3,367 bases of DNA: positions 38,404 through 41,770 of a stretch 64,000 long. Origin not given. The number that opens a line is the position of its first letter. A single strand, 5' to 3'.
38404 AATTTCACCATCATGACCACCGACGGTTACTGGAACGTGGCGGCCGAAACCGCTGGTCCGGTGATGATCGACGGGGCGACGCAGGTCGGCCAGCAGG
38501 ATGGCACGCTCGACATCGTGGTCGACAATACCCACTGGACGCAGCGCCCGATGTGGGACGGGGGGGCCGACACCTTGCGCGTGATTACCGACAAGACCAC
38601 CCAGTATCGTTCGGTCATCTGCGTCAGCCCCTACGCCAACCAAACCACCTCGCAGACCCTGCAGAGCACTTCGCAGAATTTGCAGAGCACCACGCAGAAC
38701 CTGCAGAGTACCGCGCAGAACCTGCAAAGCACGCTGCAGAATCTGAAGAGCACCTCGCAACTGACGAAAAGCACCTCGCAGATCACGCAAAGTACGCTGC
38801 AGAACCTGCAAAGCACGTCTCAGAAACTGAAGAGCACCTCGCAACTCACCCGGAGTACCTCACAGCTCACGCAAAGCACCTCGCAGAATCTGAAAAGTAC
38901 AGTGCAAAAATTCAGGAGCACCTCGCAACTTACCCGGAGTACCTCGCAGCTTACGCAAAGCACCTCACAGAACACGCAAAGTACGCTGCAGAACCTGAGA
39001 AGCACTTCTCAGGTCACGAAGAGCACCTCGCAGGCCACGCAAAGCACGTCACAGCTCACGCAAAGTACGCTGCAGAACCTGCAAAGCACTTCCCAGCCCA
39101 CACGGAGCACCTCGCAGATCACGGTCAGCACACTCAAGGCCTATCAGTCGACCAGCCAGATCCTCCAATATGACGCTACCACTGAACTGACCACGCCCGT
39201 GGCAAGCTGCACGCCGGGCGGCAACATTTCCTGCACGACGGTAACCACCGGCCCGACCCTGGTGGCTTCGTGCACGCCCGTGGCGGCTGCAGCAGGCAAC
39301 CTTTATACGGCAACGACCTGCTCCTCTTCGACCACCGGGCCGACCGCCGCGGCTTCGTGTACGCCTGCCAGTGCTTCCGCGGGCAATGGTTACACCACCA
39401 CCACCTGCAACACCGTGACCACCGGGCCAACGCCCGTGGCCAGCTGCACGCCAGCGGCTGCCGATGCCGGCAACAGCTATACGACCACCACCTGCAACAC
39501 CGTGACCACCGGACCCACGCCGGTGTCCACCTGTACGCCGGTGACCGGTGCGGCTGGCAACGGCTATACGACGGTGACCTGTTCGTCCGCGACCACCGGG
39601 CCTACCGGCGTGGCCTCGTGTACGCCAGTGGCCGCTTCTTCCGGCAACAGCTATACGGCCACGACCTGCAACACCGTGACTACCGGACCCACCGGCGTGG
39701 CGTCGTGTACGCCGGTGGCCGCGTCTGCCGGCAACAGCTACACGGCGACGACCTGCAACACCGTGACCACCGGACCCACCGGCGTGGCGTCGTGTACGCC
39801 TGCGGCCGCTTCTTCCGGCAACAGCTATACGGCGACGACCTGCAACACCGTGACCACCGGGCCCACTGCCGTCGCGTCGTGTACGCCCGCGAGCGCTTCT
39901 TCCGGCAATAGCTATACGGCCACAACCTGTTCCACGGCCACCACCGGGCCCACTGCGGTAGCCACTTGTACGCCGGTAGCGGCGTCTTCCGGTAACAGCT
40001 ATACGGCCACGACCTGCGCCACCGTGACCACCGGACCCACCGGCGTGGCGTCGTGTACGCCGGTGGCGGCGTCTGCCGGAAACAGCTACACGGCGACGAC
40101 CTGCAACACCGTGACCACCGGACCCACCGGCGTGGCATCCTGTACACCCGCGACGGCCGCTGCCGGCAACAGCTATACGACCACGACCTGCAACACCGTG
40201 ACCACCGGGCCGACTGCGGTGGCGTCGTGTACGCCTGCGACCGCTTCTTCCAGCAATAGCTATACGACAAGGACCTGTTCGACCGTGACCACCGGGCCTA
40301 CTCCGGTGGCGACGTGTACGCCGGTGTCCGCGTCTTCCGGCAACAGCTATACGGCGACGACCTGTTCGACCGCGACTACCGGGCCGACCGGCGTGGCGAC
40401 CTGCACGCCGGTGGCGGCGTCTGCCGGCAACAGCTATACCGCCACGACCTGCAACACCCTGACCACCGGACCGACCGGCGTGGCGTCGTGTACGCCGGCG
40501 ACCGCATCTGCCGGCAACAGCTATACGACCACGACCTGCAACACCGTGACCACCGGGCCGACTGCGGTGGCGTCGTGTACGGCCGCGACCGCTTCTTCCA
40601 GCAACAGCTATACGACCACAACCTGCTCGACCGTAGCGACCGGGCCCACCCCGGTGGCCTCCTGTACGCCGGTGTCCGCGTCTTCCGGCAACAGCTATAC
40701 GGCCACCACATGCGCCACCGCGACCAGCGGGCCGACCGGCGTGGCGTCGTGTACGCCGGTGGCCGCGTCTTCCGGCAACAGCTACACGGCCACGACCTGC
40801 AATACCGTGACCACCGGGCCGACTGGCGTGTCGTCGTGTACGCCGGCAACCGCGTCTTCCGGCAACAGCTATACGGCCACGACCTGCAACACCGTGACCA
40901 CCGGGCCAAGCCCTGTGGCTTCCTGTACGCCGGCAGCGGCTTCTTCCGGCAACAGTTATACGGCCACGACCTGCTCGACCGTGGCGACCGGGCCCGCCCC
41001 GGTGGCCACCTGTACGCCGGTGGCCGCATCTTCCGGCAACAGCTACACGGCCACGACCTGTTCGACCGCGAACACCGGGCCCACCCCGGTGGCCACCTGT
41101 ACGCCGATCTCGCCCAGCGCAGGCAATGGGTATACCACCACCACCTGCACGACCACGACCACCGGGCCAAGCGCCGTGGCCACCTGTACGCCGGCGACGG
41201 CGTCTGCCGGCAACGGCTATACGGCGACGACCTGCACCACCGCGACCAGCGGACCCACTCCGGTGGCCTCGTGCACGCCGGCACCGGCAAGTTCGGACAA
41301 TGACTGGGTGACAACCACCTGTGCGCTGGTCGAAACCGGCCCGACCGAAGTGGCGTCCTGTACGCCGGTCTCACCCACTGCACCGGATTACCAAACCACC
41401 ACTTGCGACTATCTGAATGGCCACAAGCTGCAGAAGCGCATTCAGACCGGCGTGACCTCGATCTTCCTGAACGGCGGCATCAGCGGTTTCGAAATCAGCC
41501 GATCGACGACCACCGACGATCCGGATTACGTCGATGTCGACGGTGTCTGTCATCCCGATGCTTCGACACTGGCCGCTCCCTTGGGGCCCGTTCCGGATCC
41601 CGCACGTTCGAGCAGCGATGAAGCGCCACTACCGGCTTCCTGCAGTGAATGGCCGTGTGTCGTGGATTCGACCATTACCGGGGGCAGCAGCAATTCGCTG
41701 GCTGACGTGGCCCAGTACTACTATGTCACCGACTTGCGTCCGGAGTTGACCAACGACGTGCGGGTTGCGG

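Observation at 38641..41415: PilY1 holds two separate repeat arrays that match in mirror order: candidate self-zippering hairpin stalk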

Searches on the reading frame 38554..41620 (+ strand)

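Call 17: search_solved_structures(query=window:38560-41620:+, max_evalue=1)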
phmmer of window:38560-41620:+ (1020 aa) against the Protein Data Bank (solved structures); distinct sequences matched with E-value up to 1: 2.
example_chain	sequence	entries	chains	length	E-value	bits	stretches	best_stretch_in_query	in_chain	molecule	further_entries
1ffv_C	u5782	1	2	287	0.12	13.7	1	459-541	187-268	CUTM, FLAVOPROTEIN OF CARBON MONOXIDE DEHYDROGENASE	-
1ffu_C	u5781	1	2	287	0.56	11.5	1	449-538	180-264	CUTM, FLAVOPROTEIN OF CARBON MONOXIDE DEHYDROGENASE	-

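Call 37: predict_structure(alignment_id=A2)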
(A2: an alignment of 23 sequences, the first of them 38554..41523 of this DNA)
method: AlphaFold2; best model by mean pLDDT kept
length: 990 residues; sequences in the alignment: 23
mean_pLDDT: 50.8   pTM: 0.47
mean pLDDT of the five models: 50.8, 40.6, 40.4, 35.4, 32.2
residues with pLDDT >= 90: 0; 70-90: 132; 50-70: 432; < 50: 426
segments of 3 or more residues with pLDDT < 50: 1-202, 228-251, 263-265, 271-280, 302-308, 329-336, 358-365, 387-393, 417-422, 447-451, 475-479, 536-538, 561-568, 592-597, 652-654, 827-829, 853-859, 882-888, 909-920, 924-990
pLDDT, mean of each block of 10 residues (from residue 1): 36 37 30 24 21 22 19 21 22 22 20 21 22 22 22 24 23 22 23 28 58 57 52 39 42 54 51 45 60 55 48 64 55 48 65 53 51 63 51 55 62 53 58 63 54 61 65 53 65 64 52 66 60 50 67 59 48 67 59 51 69 57 53 72 59 57 76 65 60 81 65 63 81 60 66 78 58 68 77 57 71 73 53 71 67 48 66 61 47 58 51 43 45 37 37 35 42 41 34
secondary structure, 60 per line:
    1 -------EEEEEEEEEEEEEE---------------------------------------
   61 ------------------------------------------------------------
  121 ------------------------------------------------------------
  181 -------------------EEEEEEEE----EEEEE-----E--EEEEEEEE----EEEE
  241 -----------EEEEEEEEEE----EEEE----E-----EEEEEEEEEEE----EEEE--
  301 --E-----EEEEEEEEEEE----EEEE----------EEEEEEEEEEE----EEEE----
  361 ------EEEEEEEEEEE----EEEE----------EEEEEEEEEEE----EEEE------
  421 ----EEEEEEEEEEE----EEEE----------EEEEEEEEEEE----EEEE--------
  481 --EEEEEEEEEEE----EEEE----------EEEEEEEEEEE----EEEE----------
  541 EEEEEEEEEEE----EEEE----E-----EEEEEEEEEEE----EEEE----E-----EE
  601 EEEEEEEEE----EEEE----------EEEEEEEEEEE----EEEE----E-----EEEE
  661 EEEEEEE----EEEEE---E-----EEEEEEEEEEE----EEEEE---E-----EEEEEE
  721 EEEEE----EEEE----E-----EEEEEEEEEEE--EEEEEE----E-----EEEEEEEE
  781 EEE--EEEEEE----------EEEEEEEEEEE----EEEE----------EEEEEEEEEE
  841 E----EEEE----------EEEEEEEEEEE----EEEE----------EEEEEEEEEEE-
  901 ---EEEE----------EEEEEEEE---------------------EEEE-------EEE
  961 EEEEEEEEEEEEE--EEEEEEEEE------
elements in order (helices of 4 or more, strands of 3 or more residues): E8-21 E200-207 E212-216 E225-232 E237-240 E252-261 E266-269 E280-290 E295-298 E309-319 E324-327 E338-348 E353-356 E367-377 E382-385 E396-406 E411-414 E425-435 E440-443 E454-464 E469-472 E483-493 E498-501 E512-522 E527-530 E541-551 E556-559 E570-580 E585-588 E599-609 E614-617 E628-638 E643-646 E657-667 E672-676 E686-696 E701-705 E715-725 E730-733 E744-754 E757-762 E773-783 E786-791 E802-812 E817-820 E831-841 E846-849 E860-870 E875-878 E889-899 E904-907 E918-925 E947-950 E958-973 E976-984

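Call 41: fold_search(model_id=the predicted structure, library=pdb)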
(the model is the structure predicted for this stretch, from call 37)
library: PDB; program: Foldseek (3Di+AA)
matches with E <= 10: 9; with E <= 0.001: 0
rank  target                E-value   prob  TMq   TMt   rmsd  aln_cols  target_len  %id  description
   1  4rt6_A                2.6e-01  0.09  0.14  0.16  16.0       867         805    9  Structure of a complex between hemopexin and hemopexin binding protein (released 2016-05-18)
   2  4rm6                  1.5e+00  0.04  0.14  0.16  16.1       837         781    8  Crystal structure of Hemopexin Binding Protein (released 2016-05-18)
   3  4xop_A                7.2e+00  0.02  0.12  0.17  14.9       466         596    8  Tailspike protein double mutant D339N/E372Q of E. coli bacteriophage HK620 in complex with hexasaccharide (released 2016-01-27)
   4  1w90_B                7.6e+00  0.14  0.02  0.12  10.9        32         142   12  CBM29-2 mutant D114A: Probing the Mechanism of Ligand Recognition by Family 29 Carbohydrate Binding Modules (released 2005-03-18)
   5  1oh3_A                7.9e+00  0.08  0.02  0.10  12.2        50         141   10  E78R mutant of a carbohydrate binding module family 29 (released 2004-05-27)
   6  1gwm_A                8.3e+00  0.13  0.02  0.11  11.0        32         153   12  Carbohydrate binding module family29 complexed with glucohexaose (released 2003-03-20)
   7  6p5t_B                9.1e+00  0.01  0.14  0.17  21.6       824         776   14  Surface-layer (S-layer) RsaA protein from Caulobacter crescentus bound to strontium and iodide (released 2020-01-15)
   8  8vbb_A                9.1e+00  0.01  0.10  0.10  24.3      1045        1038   10  The secreted adhesin EtpA of Enterotoxigenic Escherichia coli in complex with the mouse mAb 1G05 (released 2024-09-04)
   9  1w9f_B                9.6e+00  0.12  0.02  0.12  10.9        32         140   12  CBM29-2 mutant R112A: Probing the Mechanism of Ligand Recognition by Family 29 Carbohydrate Binding Modules (released 2005-03-22)

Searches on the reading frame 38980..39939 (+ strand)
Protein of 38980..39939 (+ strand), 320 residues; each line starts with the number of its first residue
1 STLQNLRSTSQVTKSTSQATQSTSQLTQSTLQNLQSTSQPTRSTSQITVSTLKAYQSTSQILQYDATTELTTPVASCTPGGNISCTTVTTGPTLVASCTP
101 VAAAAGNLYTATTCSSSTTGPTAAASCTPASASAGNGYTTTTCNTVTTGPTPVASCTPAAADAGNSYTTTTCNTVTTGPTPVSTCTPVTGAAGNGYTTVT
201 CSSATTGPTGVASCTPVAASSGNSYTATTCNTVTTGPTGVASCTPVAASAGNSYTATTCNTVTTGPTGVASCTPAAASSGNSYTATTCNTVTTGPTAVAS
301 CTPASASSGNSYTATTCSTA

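Call 50: predict_structure(alignment_id=A3)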
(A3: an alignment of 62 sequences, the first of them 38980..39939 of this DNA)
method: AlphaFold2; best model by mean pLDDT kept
length: 320 residues; sequences in the alignment: 62
mean_pLDDT: 95.2   pTM: 0.62
mean pLDDT of the five models: 95.2, 93.6, 93.6, 91.9, 91.4
residues with pLDDT >= 90: 306; 70-90: 14; 50-70: 0; < 50: 0
segments of 3 or more residues with pLDDT < 50: none
pLDDT, mean of each block of 10 residues (from residue 1): 93 96 97 98 98 98 96 95 96 96 96 97 96 96 97 96 95 96 95 95 96 95 95 94 93 94 93 92 94 94 92 94
secondary structure, 60 per line:
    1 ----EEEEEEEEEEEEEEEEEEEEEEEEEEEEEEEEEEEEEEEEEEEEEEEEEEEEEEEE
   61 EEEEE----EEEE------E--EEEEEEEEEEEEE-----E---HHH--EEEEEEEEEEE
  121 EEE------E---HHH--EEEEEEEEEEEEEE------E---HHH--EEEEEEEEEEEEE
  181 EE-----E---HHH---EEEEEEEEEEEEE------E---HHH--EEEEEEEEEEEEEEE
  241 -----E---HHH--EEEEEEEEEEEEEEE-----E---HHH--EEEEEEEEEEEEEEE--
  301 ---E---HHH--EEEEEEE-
elements in order: E5-65 E70-73 E83-95 E110-123 E139-152 E168-182 E198-210 E226-240 E255-269 E284-298 E313-319

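Call 54: fold_search(model_id=the predicted structure, library=pdb)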
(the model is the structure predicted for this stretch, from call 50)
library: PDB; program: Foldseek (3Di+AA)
matches with E <= 10: 127; with E <= 0.001: 0
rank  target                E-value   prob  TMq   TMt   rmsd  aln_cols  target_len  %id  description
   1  5ec5_C                1.8e-01  0.03  0.11  0.12  20.0       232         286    9  Crystal structure of lysenin pore (released 2016-05-18)
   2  5ec5_A                2.2e-01  0.02  0.09  0.09  17.3       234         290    9  Crystal structure of lysenin pore (released 2016-05-18)
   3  5ec5_M                4.2e-01  0.02  0.09  0.09  17.3       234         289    9  Crystal structure of lysenin pore (released 2016-05-18)
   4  9jec_A                6.6e-01  0.01  0.05  0.10  23.1        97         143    8  Cryo-EM structure of canine TNF-alpha complexed with nanobody TNF30K (released 2025-09-24)
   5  5ec5_L                6.6e-01  0.01  0.10  0.10  20.0       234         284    9  Crystal structure of lysenin pore (released 2016-05-18)
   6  7ah9_5K               8.8e-01  0.01  0.09  0.07  40.4       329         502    8  Substrate-engaged type 3 secretion system needle complex from Salmonella enterica typhimurium - SpaR state 1 (released 2021-03-17)
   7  5ec5_E                9.4e-01  0.01  0.10  0.10  17.3       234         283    9  Crystal structure of lysenin pore (released 2016-05-18)
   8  5ec5_I                1.0e+00  0.01  0.08  0.09  21.5       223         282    9  Crystal structure of lysenin pore (released 2016-05-18)
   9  9nj1_D                1.2e+00  0.01  0.05  0.03  18.9        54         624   15  GlfT2 from Nocardia brasiliensis Bound to Galf Tetrasaccharide (released 2026-03-11)
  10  9dtp_C                1.3e+00  0.01  0.05  0.03  18.9        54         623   15  GlfT2 from Nocardia brasiliensis (released 2025-10-08)
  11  9vzi_B                1.3e+00  0.01  0.07  0.17  37.2       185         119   13  Cyanopodophage Pan3 Needle (released 2025-11-26)
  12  9dtp_A                1.5e+00  0.01  0.05  0.03  18.9        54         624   15  GlfT2 from Nocardia brasiliensis (released 2025-10-08)
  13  5mu8_b                1.6e+00  0.01  0.06  0.10  21.6        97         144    5  HUMAN TNF-ALPHA IN COMPLEX WITH JNJ525 (released 2017-03-29)
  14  9nj1_A                1.8e+00  0.01  0.05  0.03  18.9        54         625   15  GlfT2 from Nocardia brasiliensis Bound to Galf Tetrasaccharide (released 2026-03-11)
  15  9nj0_A                1.8e+00  0.01  0.05  0.03  19.0        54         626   15  GlfT2 from Nocardia brasiliensis Bound to Galf Trisaccharide (released 2026-03-11)
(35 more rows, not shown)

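Call 68: search_protein_representatives(alignment_id=A3)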
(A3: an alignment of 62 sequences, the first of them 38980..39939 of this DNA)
Query: 62 sequences, 321 profile positions. Proteins with E-value up to 0.001 (for the whole library): 184; up to 1e-10: 125; up to 1e-30: 61. The best 150 are listed.
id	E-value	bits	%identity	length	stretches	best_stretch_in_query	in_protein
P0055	0.0e+00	1343.9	-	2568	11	2-320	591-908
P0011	0.0e+00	1104.4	-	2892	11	84-320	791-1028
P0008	0.0e+00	1017.5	-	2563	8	1-320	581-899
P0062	0.0e+00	1009.3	-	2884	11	1-321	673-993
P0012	3.1e-294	989.3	-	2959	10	72-319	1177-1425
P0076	3.0e-288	969.6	-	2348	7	1-321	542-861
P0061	2.9e-275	927.0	-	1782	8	1-319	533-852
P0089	7.4e-254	856.6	-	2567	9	1-320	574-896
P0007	1.2e-213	724.5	-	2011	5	1-268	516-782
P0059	2.2e-209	710.5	-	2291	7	1-321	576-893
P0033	5.7e-205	696.0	-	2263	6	1-319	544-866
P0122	1.6e-196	668.3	-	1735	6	38-310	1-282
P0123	6.4e-181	617.0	-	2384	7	1-291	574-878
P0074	8.8e-168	573.8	-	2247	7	5-262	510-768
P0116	3.1e-159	545.8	-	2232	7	2-318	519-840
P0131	2.0e-107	375.5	-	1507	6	1-306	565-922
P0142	9.5e-61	222.1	-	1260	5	142-300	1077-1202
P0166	7.1e-34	133.8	-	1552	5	100-308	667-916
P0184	1.7e-22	96.4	-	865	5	188-275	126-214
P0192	1.3e-19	86.9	-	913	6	192-248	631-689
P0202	5.5e-18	81.6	-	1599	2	69-211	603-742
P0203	6.0e-18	81.5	-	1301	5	63-211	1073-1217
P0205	2.1e-16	76.4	-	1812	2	75-189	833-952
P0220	6.6e-14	68.2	-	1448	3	95-248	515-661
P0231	5.7e-11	58.6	-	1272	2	80-176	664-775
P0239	1.3e-09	54.1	-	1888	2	76-319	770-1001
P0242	6.3e-09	51.8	-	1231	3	111-319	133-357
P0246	1.9e-08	50.2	-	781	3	176-261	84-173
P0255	3.8e-07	46.0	-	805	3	6-132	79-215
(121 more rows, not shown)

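Call 70: search_protein_families(library=pfam, proteins=[P0142, P0203, P0184, P0192, P0166, P0231, P0242, P0246, P0255], max_evalue=0.001)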
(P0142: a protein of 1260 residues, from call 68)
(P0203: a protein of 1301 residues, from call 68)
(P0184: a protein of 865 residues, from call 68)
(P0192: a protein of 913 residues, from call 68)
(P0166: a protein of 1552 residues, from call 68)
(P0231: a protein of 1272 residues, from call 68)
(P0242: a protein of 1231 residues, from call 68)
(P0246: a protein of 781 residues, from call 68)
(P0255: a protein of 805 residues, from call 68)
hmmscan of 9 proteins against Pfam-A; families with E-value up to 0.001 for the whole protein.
P0142 (1260 aa): 0 families

P0203 (1301 aa): 0 families

P0184 (865 aa): 0 families

P0192 (913 aa): 0 families

P0166 (1552 aa): 0 families

P0231 (1272 aa): 1 family
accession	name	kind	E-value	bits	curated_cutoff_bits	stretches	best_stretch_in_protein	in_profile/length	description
PF05567.17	T4P_PilY1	-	1.8e-09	37.5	28.1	1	1130-1228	1-124/411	PilY1 beta-propeller domain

P0242 (1231 aa): 1 family
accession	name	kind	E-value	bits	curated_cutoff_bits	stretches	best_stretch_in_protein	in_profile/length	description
PF05567.17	T4P_PilY1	-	3.8e-37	128.6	28.1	2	746-997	19-287/411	PilY1 beta-propeller domain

P0246 (781 aa): 0 families

P0255 (805 aa): 0 families

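Call 72: search_protein_families(library=pfam, proteins=[P0131, P0202, P0205, P0220, P0239], max_evalue=0.001)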
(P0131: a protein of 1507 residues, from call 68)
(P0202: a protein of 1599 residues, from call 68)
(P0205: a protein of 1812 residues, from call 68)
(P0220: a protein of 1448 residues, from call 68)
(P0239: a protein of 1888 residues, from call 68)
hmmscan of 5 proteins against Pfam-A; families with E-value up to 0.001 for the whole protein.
P0131 (1507 aa): 0 families

P0202 (1599 aa): 1 family
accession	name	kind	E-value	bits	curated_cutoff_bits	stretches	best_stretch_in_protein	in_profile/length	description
PF05567.17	T4P_PilY1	-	6.9e-40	137.7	28.1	1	1133-1467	28-409/411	PilY1 beta-propeller domain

P0205 (1812 aa): 1 family
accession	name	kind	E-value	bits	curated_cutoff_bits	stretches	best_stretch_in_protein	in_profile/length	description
PF05567.17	T4P_PilY1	-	6e-37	128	28.1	1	1265-1597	1-375/411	PilY1 beta-propeller domain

P0220 (1448 aa): 1 family
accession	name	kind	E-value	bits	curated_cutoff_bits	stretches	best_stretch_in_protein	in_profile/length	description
PF05567.17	T4P_PilY1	-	6.4e-25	88.4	28.1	1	927-1304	1-399/411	PilY1 beta-propeller domain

P0239 (1888 aa): 1 family
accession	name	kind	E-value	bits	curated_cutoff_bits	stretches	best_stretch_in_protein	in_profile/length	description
PF05567.17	T4P_PilY1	-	5.6e-39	134.7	28.1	1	1377-1700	1-384/411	PilY1 beta-propeller domain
